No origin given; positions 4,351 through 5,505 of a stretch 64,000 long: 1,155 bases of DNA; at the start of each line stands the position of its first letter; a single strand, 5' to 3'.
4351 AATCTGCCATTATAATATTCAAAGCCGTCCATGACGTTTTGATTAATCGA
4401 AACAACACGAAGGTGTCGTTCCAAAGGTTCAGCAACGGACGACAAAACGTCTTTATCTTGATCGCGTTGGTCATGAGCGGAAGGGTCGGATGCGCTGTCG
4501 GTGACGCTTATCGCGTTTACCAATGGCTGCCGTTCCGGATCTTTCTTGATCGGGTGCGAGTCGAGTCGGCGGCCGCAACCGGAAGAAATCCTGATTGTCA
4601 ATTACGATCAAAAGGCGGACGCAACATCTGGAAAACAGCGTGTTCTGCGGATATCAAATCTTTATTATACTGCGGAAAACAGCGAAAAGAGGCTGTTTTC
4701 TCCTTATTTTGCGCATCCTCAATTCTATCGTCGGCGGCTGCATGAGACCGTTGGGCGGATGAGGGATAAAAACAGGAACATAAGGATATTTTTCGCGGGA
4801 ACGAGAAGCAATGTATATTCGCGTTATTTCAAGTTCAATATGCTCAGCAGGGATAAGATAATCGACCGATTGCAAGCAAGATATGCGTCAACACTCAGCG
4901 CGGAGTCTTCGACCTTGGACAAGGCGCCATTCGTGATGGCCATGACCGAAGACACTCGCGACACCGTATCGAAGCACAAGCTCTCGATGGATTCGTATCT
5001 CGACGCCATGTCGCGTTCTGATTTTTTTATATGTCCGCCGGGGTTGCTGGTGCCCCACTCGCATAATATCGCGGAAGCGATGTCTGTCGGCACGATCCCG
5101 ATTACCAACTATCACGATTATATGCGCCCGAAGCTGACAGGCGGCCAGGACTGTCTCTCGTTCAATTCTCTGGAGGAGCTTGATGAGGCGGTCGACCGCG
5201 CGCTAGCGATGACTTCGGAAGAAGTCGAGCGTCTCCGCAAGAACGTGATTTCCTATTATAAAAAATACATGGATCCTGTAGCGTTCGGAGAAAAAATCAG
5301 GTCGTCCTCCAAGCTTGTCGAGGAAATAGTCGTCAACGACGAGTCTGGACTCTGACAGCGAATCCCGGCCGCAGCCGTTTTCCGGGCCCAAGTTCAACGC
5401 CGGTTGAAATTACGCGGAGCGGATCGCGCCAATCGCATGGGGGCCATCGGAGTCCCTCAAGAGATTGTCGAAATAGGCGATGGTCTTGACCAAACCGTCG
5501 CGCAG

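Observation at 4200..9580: Accessory xylose-glycan locus pairing a UDP-xylose synthase with GT61 and GT47-like glycosyltransferases, families that are mostly eukaryotic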

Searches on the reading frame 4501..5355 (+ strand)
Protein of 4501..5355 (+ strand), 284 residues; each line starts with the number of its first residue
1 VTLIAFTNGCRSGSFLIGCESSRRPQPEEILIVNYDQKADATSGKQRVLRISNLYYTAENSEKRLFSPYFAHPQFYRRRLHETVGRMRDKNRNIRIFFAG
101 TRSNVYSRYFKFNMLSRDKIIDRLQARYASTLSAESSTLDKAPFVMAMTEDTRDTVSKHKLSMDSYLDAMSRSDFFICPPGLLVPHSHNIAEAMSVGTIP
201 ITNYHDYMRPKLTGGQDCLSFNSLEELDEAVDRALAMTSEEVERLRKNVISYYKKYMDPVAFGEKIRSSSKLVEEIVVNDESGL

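Call 4: search_protein_families(library=pfam, proteins=[window:4501-5355:+], max_evalue=0.01)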
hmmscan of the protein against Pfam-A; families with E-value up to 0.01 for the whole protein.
window:4501-5355:+ (284 aa): 3 families
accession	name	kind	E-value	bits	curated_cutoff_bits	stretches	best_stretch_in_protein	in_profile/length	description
PF24785.1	RXYLT1_C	-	3.1e-07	30.4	27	1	155-211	59-112/187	RXYLT1 C-terminal domain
PF03016.20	Exostosin_GT47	-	3.5e-05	23.7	33.4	1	52-201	134-255/293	Exostosin GT47 domain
PF13524.12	Glyco_trans_1_2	-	0.0034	17.8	25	1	157-248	31-124/144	Glycosyl transferase-like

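Call 10: find_homologous_proteins(query=window:4501-5355:+)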
Query window:4501-5355:+ (284 aa): 67 proteins with E <= 0.001 among 873 candidates.
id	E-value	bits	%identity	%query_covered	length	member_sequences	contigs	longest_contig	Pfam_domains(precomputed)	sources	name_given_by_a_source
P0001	7.0e-82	293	51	88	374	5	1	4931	PF03016.21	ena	-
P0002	4.3e-79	284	52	86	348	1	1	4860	PF03016.21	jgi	jgi:hypothetical protein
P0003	3.1e-78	281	50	88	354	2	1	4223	PF03016.21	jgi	jgi:hypothetical protein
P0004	4.7e-78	281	47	95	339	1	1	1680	PF03016.21,PF24785.2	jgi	jgi:hypothetical protein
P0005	1.6e-77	279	52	86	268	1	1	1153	PF03016.21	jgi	jgi:hypothetical protein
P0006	2.3e-77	278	51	92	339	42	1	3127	PF03016.21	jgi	jgi:hypothetical protein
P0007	2.8e-77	278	53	83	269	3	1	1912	-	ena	-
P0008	4.1e-77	277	51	88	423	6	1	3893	-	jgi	jgi:glycosyltransferase involved in cell wall biosynthesis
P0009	4.2e-77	277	50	88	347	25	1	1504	-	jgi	jgi:hypothetical protein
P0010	4.3e-77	277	50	86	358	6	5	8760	PF03016.21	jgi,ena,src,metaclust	metaclust:\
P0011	5.3e-77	277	50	86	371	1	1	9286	-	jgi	jgi:hypothetical protein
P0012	6.8e-77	277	49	88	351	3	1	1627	-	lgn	-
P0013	8.2e-77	276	52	83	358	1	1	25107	-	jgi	jgi:hypothetical protein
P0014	8.7e-77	276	53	83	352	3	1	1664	-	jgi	jgi:hypothetical protein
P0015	3.7e-76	274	53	83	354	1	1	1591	-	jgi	jgi:hypothetical protein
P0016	6.0e-76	274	53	81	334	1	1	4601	PF24785.2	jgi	jgi:glycosyltransferase involved in cell wall biosynthesis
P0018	8.0e-76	273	53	84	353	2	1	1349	PF24785.2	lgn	-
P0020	1.6e-75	272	51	82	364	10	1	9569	PF03016.21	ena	-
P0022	2.1e-75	272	48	95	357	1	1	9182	PF03016.21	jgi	jgi:hypothetical protein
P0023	2.1e-75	272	47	88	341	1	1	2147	PF03016.21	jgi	jgi:hypothetical protein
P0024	3.5e-75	271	52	83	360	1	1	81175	PF03016.21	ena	-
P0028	7.4e-74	267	46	95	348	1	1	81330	-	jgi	jgi:hypothetical protein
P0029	4.2e-73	264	46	96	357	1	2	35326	PF24785.2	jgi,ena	jgi:hypothetical protein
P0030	3.2e-72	261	52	83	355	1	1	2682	PF03016.21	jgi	jgi:hypothetical protein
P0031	4.9e-72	261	50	83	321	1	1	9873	PF24785.2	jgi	jgi:hypothetical protein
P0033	3.2e-71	258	54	79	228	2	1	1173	PF03016.21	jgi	-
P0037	5.5e-66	241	48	82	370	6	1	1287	PF03016.21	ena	-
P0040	1.7e-60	223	48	81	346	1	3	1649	PF03016.21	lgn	-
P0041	2.3e-57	213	42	85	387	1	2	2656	PF03016.21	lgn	-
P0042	5.8e-56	208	52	63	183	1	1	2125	PF24785.2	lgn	-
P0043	5.1e-53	198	54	60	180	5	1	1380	PF24785.2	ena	-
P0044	9.2e-52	194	42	83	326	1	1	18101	PF03016.21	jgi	jgi:hypothetical protein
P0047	1.2e-49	187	51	59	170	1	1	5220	PF24785.2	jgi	jgi:hypothetical protein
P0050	6.9e-45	172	36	89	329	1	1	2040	PF03016.21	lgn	-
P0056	1.1e-27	115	31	87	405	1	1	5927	PF03016.21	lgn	-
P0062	5.6e-25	107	28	82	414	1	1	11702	PF00534.27,PF03016.21,PF24785.2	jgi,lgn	-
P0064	1.2e-22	99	32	70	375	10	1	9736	PF03016.21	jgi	jgi:hypothetical protein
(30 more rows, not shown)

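Call 12: find_encoding_contigs(protein=P0024, flank=10000, max_places=3)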
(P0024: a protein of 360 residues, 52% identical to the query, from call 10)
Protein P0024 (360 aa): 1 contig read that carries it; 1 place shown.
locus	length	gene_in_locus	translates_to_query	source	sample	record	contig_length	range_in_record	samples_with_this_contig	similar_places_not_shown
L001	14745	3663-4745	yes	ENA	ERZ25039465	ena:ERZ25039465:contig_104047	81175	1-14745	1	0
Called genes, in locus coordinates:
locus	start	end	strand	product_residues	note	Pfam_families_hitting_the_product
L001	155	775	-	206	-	PF00665:rve, PF13683:rve_3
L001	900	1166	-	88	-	PF01527:HTH_Tnp_1, PF13384:HTH_23 (weak)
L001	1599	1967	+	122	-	PF00535:Glycos_transf_2, PF10111:Glyco_tranf_2_2 (weak), PF13641:Glyco_tranf_2_3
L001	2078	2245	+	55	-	-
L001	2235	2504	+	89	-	-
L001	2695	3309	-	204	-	-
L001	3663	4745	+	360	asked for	PF03016:Exostosin_GT47 (weak)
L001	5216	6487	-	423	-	PF13439:Glyco_transf_4, PF20706:GT4-conflict (weak), PF00534:Glycos_transf_1, PF13692:Glyco_trans_1_4, PF13524:Glyco_trans_1_2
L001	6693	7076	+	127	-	-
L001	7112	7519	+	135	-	-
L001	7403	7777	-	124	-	-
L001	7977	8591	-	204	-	PF01522:Polysacc_deac_1 (weak)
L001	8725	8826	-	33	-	-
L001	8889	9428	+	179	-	PF00535:Glycos_transf_2 (faint)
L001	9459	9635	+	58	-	-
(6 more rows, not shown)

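Call 13: find_encoding_contigs(protein=P0028, flank=10000, max_places=3)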
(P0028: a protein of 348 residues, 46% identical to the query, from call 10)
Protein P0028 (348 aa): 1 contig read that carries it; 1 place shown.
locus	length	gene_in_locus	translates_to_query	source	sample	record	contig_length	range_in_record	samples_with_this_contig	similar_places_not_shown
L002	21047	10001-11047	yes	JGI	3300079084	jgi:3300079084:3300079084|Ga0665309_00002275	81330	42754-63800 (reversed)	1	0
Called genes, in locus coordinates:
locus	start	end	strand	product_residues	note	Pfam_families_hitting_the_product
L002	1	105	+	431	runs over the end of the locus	-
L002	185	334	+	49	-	-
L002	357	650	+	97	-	-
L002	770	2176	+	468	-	PF04932:Wzy_C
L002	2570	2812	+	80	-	-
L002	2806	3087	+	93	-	-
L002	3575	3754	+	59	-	-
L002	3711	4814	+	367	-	PF00535:Glycos_transf_2, PF10111:Glyco_tranf_2_2 (weak), PF13641:Glyco_tranf_2_3, PF04138:GtrA_DPMS_TM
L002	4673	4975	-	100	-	-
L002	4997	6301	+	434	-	PF09594:GT87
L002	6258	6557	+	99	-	-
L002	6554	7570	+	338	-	PF01073:3Beta_HSD, PF01370:Epimerase, PF02719:Polysacc_synt_2, PF04321:RmlD_sub_bind, PF16363:GDP_Man_Dehyd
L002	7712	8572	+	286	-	PF01061:ABC2_membrane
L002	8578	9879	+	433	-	PF00005:ABC_tran, PF13304:AAA_21 (faint), PF14524:Wzt_C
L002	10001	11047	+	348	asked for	-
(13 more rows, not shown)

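Call 18: search_protein_families(library=ncbifam, proteins=[window:4501-5355:+], max_evalue=0.001)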
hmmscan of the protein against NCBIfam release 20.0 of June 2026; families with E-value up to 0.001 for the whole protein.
window:4501-5355:+ (284 aa): 0 families

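Call 26: find_encoding_contigs(protein=P0013, flank=10000, max_places=2)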
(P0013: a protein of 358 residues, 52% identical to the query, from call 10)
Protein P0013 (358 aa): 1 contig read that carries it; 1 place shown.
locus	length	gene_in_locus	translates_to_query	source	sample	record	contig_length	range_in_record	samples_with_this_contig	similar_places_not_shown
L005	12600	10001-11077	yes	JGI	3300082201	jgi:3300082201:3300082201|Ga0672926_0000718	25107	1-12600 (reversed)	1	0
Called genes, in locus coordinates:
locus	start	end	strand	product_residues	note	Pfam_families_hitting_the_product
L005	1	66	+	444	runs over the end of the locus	PF13692:Glyco_trans_1_4, PF13524:Glyco_trans_1_2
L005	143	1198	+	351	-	PF00535:Glycos_transf_2, PF10111:Glyco_tranf_2_2, PF13641:Glyco_tranf_2_3 (weak)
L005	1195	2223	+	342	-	PF13439:Glyco_transf_4, PF13579:Glyco_trans_4_4 (weak), PF00534:Glycos_transf_1, PF13692:Glyco_trans_1_4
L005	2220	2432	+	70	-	-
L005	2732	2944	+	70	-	-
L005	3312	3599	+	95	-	-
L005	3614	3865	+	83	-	-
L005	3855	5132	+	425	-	PF13439:Glyco_transf_4, PF00534:Glycos_transf_1, PF13692:Glyco_trans_1_4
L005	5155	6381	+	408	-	PF13579:Glyco_trans_4_4, PF13439:Glyco_transf_4, PF20706:GT4-conflict, PF00534:Glycos_transf_1, PF13692:Glyco_trans_1_4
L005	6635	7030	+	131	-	-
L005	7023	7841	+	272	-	PF01522:Polysacc_deac_1, PF03065:Glyco_hydro_57 (faint)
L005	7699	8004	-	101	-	-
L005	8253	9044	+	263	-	PF13489:Methyltransf_23, PF08241:Methyltransf_11 (faint), PF08242:Methyltransf_12 (faint), PF13649:Methyltransf_25 (weak)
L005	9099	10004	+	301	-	PF00535:Glycos_transf_2, PF13632:Glyco_trans_2_3 (weak)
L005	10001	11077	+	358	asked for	-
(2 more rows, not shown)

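Call 27: find_encoding_contigs(protein=P0029, flank=10000, max_places=2)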
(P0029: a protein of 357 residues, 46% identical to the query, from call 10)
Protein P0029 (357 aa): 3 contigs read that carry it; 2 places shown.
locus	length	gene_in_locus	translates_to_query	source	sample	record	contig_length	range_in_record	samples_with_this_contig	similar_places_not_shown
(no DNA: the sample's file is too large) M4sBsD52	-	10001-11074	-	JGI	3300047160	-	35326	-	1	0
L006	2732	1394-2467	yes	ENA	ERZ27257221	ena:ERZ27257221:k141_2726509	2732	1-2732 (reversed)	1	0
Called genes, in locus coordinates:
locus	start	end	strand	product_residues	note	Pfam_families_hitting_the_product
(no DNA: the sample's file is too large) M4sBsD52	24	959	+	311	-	PF13641:Glyco_tranf_2_3 (weak), PF00535:Glycos_transf_2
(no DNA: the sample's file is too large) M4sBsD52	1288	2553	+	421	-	PF13439:Glyco_transf_4, PF13579:Glyco_trans_4_4, PF00534:Glycos_transf_1, PF13692:Glyco_trans_1_4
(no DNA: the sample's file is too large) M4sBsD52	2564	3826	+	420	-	PF13692:Glyco_trans_1_4 (weak)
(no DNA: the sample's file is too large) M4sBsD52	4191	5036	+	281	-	PF00722:Glyco_hydro_16, PF26113:GH16_XgeA (weak)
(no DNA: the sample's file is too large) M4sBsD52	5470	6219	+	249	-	PF01370:Epimerase, PF16363:GDP_Man_Dehyd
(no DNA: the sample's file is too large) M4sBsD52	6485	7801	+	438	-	-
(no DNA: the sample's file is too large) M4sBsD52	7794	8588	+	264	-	PF01755:Glyco_transf_25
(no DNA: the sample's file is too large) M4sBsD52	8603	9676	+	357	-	PF00535:Glycos_transf_2, PF10111:Glyco_tranf_2_2 (weak), PF13641:Glyco_tranf_2_3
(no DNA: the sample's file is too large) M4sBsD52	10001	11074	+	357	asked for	PF24785:RXYLT1_C (faint)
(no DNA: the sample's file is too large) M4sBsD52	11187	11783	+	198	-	-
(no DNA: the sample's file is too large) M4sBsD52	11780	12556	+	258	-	PF13489:Methyltransf_23 (weak), PF08241:Methyltransf_11, PF08242:Methyltransf_12, PF13649:Methyltransf_25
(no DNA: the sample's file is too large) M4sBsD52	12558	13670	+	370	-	PF01041:DegT_DnrJ_EryC1, PF00155:Aminotran_1_2 (weak), PF01212:Beta_elim_lyase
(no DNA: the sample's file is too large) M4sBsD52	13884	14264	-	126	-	PF13358:DDE_3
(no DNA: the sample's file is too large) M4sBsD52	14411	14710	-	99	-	-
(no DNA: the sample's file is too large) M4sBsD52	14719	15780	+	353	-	PF00535:Glycos_transf_2, PF10111:Glyco_tranf_2_2, PF13641:Glyco_tranf_2_3 (weak), PF13632:Glyco_trans_2_3 (weak)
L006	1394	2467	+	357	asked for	PF24785:RXYLT1_C (faint)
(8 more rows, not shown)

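Call 33: predict_structure(alignment_id=A1)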
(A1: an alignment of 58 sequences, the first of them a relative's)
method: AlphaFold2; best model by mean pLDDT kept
length: 360 residues; sequences in the alignment: 58
mean_pLDDT: 92.3   pTM: 0.88
mean pLDDT of the five models: 92.3, 90.8, 90.4, 89.1, 88.7
residues with pLDDT >= 90: 269; 70-90: 80; 50-70: 11; < 50: 0
segments of 3 or more residues with pLDDT < 50: none
pLDDT, mean of each block of 10 residues (from residue 1): 70 88 82 83 82 94 97 95 94 94 85 87 93 95 96 94 97 93 92 96 95 93 85 75 97 96 97 99 97 99 99 98 99 97 93 95
secondary structure, 60 per line:
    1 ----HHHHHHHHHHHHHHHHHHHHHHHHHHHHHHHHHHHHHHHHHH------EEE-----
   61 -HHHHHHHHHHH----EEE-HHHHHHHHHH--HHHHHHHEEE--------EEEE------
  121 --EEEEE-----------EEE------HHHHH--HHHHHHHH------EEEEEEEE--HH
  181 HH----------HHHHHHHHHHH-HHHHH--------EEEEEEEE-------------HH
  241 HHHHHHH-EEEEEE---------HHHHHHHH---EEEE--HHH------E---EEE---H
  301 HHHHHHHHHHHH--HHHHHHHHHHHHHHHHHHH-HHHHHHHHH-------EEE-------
elements in order: H5-46 E53-55 H62-72 E77-79 H81-90 H93-99 E100-102 E111-114 E123-127 E139-141 H148-152 H155-162 E169-176 H179-182 H193-203 H205-209 E218-225 H239-247 E249-254 H264-271 E275-278 E294-296 H300-312 H315-333 H335-343 E351-353

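Call 36: fold_search(model_id=the predicted structure, library=pdb)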
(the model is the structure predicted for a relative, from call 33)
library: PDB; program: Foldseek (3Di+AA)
matches with E <= 10: 510; with E <= 0.001: 67
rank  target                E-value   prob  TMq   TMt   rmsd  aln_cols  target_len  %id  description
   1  3l01_A                3.1e-06  1.00  0.35  0.31  14.2       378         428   14  Crystal structure of monomeric glycogen synthase from Pyrococcus abyssi (released 2010-12-29)
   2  6me3                  3.7e-06  1.00  0.32  0.25  10.7       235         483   18  XFEL crystal structure of human melatonin receptor MT1 in complex with 2-phenylmelatonin (released 2019-04-24)
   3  8asa_A                9.0e-06  1.00  0.26  0.32  13.8       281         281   14  Crystal structure of AO75L (released 2023-08-30)
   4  8asa_B                1.1e-05  1.00  0.26  0.32  13.9       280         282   14  Crystal structure of AO75L (released 2023-08-30)
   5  6tpg                  1.1e-05  1.00  0.32  0.24  10.7       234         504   18  Crystal structure of the Orexin-2 receptor in complex with EMPA at 2.74 A resolution (released 2020-01-01)
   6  2bis_A                1.4e-05  1.00  0.35  0.30  14.2       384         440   14  Structure of glycogen synthase from Pyrococcus abyssi (released 2005-11-28)
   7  6me2                  1.6e-05  1.00  0.33  0.25  10.7       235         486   18  XFEL crystal structure of human melatonin receptor MT1 in complex with ramelteon (released 2019-04-24)
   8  8asa_H                2.3e-05  1.00  0.26  0.33  13.6       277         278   12  Crystal structure of AO75L (released 2023-08-30)
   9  2bfw                  2.6e-05  1.00  0.31  0.52  10.3       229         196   17  Structure of the C domain of glycogen synthase from Pyrococcus abyssi (released 2005-11-28)
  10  8q8i                  2.6e-05  1.00  0.27  0.34  13.7       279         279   13  AO75L in complex with a synthetic trisaccharide acceptor. (released 2024-08-21)
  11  6kqi                  2.8e-05  1.00  0.32  0.25  11.1       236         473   17  Structure of an allosteric modulator bound to the CB1 cannabinoid receptor (released 2019-10-23)
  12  8asa_D                2.8e-05  1.00  0.26  0.33  12.5       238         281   15  Crystal structure of AO75L (released 2023-08-30)
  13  4s0v                  5.0e-05  1.00  0.31  0.24  10.7       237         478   18  Crystal structure of the human OX2 orexin receptor bound to the insomnia drug Suvorexant (released 2015-01-14)
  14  6hlo                  5.6e-05  1.00  0.32  0.25  10.9       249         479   17  Crystal structure of the Neurokinin 1 receptor in complex with the small molecule antagonist Aprepitant (released 2019-01-16)
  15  7uqx_A                5.6e-05  1.00  0.40  0.27  10.6       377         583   10  Cryo-EM structure of the human Exostosin-1 and Exostosin-2 heterodimer in complex with UDP-GlcNAc (released 2022-09-28)
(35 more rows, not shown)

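Call 51: search_solved_structures(query=A1, max_evalue=10, show_alignments=2)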
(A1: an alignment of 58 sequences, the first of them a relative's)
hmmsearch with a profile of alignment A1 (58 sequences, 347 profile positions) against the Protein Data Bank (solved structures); distinct sequences matched with E-value up to 10: 5.
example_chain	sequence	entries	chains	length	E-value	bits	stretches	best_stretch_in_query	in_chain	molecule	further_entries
1qhh_B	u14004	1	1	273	0.17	14.2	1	37-119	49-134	PROTEIN (PCRA (SUBUNIT))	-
1ndr_A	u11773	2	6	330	0.39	13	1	242-261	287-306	NITRITE REDUCTASE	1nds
2pjr_A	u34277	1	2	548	0.46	12.8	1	37-118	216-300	PROTEIN (HELICASE PCRA)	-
9m88_C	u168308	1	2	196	1.9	10.7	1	226-311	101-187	Glycogen synthase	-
2bfw_A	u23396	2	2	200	2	10.7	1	226-311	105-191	GLGA GLYCOGEN SYNTHASE | PGS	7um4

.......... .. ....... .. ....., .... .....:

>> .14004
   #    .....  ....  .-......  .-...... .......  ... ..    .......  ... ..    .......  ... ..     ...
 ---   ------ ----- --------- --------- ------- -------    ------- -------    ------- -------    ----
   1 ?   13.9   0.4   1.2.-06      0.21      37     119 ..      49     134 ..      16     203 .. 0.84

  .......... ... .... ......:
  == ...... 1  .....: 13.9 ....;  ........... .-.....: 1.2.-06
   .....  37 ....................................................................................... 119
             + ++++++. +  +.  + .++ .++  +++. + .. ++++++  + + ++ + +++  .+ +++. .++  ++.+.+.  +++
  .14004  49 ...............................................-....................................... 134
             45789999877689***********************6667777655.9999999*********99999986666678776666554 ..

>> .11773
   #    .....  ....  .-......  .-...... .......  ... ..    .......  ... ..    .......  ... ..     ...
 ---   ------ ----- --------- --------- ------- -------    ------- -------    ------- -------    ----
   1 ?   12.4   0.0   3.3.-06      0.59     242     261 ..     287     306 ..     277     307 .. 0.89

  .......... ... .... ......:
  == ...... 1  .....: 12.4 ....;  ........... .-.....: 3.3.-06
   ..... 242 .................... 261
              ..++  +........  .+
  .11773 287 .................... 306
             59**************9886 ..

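Call 52: search_protein_families(library=pfam, alignment_id=A1, max_evalue=0.01)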
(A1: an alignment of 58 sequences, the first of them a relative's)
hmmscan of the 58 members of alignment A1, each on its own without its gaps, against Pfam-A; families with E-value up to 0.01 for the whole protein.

A. member 1, P0024 (360 aa): 3 families
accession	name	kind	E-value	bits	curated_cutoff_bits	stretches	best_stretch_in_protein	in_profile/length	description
PF03016.20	Exostosin_GT47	-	8.7e-07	29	33.4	1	159-277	164-255/293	Exostosin GT47 domain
PF24785.1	RXYLT1_C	-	0.0013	18.6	27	1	233-279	61-106/187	RXYLT1 C-terminal domain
PF13524.12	Glyco_trans_1_2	-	0.0084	16.5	25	0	234-317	32-117/144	Glycosyl transferase-like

B. families by the number of members that match (of 58 scanned): 6 families
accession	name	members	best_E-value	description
PF03016.20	Exostosin_GT47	48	7.1e-08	Exostosin GT47 domain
PF24785.1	RXYLT1_C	46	3.1e-07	RXYLT1 C-terminal domain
PF00534.26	Glycos_transf_1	20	8e-07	Glycosyl transferases group 1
PF13524.12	Glyco_trans_1_2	19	9.2e-05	Glycosyl transferase-like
PF14544.11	DUF4443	1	0.007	Domain of unknown function (DUF4443)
PF23202.1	PAH_ZNF598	1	0.0079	ZNF598 PAH domain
